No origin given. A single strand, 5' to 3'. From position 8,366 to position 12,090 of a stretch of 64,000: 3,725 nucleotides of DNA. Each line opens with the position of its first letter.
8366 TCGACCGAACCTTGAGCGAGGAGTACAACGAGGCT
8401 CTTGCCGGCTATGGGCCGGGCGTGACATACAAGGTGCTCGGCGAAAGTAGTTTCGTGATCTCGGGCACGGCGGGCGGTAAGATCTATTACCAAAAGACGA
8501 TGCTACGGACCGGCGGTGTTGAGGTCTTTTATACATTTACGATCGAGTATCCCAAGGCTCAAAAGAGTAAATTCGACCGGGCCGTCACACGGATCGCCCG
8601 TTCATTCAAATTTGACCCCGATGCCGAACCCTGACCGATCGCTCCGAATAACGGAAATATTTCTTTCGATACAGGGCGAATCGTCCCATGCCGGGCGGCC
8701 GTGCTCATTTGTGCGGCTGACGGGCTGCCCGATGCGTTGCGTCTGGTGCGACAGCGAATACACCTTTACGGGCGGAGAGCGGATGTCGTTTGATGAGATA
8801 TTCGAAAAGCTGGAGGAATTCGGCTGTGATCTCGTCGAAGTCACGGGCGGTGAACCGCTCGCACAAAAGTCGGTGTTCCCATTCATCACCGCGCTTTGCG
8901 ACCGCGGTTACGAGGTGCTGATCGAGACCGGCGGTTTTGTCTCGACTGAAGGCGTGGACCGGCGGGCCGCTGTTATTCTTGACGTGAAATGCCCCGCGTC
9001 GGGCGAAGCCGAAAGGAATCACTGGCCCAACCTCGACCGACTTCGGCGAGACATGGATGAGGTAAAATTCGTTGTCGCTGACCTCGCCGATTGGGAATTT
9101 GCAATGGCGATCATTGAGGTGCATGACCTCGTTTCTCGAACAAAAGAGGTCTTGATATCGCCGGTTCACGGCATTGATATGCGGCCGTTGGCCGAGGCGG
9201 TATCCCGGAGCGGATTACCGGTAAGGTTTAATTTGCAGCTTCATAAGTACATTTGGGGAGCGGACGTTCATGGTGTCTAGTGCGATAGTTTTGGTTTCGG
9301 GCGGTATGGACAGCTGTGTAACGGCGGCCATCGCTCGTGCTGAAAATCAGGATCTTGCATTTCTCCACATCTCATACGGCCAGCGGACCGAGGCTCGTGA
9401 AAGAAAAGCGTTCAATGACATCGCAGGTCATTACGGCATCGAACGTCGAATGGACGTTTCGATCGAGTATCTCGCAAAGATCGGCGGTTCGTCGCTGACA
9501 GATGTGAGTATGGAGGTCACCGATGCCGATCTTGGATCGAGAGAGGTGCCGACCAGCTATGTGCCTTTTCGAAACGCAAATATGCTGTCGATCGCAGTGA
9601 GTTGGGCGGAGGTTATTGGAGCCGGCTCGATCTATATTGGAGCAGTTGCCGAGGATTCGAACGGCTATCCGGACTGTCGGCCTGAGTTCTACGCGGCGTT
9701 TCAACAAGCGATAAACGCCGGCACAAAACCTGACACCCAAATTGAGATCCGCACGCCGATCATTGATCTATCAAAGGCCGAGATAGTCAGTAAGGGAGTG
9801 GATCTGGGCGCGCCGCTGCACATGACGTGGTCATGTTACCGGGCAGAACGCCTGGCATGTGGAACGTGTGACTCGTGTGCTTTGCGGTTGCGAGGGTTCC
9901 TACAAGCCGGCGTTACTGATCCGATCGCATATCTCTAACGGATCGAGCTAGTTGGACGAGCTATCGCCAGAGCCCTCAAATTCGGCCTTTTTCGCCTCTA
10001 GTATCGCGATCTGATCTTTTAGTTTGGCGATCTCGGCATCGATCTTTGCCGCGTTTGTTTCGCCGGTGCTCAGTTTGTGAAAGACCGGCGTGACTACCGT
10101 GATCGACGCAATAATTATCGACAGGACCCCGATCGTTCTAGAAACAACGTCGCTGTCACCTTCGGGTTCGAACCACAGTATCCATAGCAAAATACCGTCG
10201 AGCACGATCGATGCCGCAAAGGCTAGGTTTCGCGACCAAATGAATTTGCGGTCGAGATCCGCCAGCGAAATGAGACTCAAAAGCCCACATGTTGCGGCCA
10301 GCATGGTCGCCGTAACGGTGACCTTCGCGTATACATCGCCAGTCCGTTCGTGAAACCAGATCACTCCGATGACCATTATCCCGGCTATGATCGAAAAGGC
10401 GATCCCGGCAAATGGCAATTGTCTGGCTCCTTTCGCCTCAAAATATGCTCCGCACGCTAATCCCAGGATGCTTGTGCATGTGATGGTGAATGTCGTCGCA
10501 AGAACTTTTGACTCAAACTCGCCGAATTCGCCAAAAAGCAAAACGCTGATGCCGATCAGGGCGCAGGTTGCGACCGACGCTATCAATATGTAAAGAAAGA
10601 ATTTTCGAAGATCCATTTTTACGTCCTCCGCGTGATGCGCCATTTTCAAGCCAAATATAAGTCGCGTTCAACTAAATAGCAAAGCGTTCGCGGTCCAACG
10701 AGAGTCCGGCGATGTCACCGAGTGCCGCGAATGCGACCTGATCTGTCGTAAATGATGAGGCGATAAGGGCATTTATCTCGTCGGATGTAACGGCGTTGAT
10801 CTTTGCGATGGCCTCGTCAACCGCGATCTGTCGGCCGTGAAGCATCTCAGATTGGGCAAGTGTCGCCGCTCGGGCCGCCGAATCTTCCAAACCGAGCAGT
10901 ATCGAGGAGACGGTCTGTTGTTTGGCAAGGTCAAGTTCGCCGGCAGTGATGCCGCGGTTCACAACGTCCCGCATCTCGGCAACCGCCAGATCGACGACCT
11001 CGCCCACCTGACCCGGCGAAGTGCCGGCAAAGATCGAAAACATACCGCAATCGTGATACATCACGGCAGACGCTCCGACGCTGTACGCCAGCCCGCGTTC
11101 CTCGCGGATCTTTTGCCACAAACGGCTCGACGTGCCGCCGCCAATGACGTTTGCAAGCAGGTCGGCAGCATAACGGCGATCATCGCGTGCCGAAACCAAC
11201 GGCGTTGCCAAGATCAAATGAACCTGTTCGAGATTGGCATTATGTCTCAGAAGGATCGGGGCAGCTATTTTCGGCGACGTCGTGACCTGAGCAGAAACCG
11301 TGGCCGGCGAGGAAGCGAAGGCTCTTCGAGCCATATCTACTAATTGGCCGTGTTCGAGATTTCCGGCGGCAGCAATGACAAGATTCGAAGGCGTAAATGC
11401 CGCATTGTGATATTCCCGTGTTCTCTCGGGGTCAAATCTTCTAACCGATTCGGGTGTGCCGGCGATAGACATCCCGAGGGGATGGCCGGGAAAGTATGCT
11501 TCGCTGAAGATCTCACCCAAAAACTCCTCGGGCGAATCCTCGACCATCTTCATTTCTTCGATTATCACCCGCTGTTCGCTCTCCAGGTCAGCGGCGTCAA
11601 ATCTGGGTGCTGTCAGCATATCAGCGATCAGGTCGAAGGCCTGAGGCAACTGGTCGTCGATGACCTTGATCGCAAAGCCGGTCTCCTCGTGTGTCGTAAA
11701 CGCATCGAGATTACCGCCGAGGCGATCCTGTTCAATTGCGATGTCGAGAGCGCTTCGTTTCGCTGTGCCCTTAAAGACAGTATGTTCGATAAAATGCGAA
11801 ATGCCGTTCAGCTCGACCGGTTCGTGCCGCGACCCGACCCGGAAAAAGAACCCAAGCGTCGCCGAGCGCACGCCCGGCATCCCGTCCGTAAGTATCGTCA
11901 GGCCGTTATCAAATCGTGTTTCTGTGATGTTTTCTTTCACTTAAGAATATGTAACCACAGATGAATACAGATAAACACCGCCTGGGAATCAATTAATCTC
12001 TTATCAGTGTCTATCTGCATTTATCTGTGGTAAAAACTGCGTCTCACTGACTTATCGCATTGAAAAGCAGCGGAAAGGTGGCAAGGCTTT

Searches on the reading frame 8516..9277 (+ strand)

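Call 59: search_protein_families(library=pfam, proteins=[window:8516-9277:+], max_evalue=0.001)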
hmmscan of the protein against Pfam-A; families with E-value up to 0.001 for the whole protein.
window:8516-9277:+ (254 aa): 1 family
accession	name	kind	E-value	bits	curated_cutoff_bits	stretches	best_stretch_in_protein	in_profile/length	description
PF04055.27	Radical_SAM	-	6.7e-11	43.1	29.5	1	69-156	5-99/166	Radical SAM superfamily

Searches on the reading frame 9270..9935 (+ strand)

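Call 59: search_protein_families(library=pfam, proteins=[window:9270-9935:+], max_evalue=0.001)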
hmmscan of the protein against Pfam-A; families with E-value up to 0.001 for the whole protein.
window:9270-9935:+ (222 aa): 2 families
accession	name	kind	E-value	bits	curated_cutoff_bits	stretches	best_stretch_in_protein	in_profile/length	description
PF06508.19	QueC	-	2.6e-70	236.6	22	1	5-213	2-209/210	Queuosine biosynthesis protein QueC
PF00733.27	Asn_synthase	-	7.3e-05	23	21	1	7-69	22-85/354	Asparagine synthase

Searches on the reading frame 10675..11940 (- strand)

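Call 59: search_protein_families(library=pfam, proteins=[window:10675-11940:-], max_evalue=0.001)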
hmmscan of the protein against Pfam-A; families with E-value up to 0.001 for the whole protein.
window:10675-11940:- (422 aa): 2 families
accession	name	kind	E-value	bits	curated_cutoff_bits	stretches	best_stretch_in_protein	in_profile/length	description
PF05193.26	Peptidase_M16_C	-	6.5e-38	130.8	23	1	169-342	2-180/181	Peptidase M16 inactive domain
PF00675.25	Peptidase_M16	-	1.4e-33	116.4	22.3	1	21-162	7-148/149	Insulinase (Peptidase family M16)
